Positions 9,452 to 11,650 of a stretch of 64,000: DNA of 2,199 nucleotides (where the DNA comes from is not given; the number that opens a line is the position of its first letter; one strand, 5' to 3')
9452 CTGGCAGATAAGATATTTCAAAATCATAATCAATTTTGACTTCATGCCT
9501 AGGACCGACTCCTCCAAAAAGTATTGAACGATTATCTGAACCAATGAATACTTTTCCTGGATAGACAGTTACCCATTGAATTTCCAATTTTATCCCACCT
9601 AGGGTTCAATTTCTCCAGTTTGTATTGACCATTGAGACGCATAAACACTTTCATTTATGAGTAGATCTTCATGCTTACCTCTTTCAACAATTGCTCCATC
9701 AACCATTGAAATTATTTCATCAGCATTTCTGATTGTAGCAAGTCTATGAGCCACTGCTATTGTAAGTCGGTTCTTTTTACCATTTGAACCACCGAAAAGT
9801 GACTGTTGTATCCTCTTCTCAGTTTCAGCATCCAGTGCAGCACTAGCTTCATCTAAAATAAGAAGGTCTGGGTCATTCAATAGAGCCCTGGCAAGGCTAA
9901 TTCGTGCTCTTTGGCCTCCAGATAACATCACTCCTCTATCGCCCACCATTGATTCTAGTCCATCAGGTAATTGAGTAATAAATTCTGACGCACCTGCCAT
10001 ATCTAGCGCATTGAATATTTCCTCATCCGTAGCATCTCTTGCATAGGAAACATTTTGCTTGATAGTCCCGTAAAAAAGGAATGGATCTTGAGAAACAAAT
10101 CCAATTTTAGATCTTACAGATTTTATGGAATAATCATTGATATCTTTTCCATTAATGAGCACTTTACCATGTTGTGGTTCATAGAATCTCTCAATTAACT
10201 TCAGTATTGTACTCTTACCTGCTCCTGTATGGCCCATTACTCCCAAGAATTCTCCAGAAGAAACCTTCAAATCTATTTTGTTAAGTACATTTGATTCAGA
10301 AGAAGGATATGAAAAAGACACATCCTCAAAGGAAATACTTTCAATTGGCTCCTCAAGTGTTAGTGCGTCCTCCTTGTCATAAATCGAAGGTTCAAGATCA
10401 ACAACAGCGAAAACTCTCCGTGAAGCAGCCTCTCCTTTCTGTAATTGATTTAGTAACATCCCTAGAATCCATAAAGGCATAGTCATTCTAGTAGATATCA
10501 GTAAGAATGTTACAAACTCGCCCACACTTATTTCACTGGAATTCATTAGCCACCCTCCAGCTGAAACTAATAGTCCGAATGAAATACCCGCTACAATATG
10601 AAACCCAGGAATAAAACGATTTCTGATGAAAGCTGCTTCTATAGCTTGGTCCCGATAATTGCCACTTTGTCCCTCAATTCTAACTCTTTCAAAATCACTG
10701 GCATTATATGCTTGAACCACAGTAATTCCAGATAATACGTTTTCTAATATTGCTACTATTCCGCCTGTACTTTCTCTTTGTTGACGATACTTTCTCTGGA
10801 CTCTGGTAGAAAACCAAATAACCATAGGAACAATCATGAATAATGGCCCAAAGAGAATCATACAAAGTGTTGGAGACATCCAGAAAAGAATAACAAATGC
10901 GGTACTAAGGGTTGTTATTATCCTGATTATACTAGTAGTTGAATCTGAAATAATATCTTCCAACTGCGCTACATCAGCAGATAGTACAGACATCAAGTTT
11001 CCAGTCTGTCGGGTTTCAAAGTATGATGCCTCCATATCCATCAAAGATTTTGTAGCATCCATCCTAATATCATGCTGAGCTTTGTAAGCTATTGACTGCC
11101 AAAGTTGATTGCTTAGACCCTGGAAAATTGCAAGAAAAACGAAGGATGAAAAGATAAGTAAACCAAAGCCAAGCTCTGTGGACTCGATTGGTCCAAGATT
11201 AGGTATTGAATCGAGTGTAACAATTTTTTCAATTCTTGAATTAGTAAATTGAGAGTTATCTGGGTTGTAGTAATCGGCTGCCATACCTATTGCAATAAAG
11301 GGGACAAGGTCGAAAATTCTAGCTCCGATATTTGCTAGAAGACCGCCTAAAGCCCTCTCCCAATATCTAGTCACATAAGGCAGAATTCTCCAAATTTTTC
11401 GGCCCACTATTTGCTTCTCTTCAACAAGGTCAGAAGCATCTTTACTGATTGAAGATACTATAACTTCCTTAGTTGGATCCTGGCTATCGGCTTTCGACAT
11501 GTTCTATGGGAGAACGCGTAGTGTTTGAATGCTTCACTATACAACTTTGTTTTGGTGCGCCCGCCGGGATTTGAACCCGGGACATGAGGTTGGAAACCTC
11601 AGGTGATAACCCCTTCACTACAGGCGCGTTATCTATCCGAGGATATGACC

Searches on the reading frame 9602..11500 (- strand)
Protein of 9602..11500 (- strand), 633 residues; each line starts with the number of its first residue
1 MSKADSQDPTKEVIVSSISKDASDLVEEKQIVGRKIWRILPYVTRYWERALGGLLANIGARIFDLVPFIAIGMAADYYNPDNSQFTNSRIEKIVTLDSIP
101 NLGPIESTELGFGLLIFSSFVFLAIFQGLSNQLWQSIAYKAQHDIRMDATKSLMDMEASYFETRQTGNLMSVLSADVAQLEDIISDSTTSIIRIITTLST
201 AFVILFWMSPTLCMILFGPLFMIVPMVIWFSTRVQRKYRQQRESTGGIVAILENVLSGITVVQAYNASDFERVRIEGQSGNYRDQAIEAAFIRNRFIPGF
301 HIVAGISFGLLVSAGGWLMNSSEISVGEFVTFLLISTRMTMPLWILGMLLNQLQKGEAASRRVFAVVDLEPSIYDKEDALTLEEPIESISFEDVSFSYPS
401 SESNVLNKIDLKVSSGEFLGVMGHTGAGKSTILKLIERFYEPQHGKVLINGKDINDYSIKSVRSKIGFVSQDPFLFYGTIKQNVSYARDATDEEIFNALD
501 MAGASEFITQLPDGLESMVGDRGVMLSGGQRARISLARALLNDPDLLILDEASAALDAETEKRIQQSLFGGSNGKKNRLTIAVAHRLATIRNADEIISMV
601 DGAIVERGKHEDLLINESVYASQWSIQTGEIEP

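Call 3: search_protein_families(library=pfam, proteins=[window:9602-11500:-], max_evalue=0.1)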
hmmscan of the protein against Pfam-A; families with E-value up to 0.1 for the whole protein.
window:9602-11500:- (633 aa): 10 families
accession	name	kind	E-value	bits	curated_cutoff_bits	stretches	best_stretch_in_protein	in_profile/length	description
PF00664.28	ABC_membrane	-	1.2e-37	130.6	28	1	100-343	37-274/274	ABC transporter transmembrane region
PF00005.33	ABC_tran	-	5.2e-34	118.2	25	1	406-553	1-136/137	ABC transporter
PF02463.25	SMC_N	-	1.9e-06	27.9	40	1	440-600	104-212/220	RecF/RecN/SMC N terminal domain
PF13829.11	DUF4191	-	0.00074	19.4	30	1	192-265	31-105/219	Domain of unknown function (DUF4191)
PF13401.12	AAA_22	-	0.002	18.9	27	1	417-559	6-99/130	AAA domain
PF13191.12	AAA_16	-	0.003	18.5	32.6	1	414-557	20-145/167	AAA ATPase domain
PF13604.12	AAA_30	-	0.0069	16.6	27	0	416-448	17-50/191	AAA domain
PF01935.23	DUF87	-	0.022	15.3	23.2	1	405-449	12-57/220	Helicase HerA, central domain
PF10292.15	7TM_GPCR_Srab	-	0.047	13.1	21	1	212-312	107-204/324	Serpentine type 7TM GPCR receptor class ab chemoreceptor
PF03193.22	RsgA_GTPase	-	0.085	13.1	30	0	402-437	93-127/174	RsgA GTPase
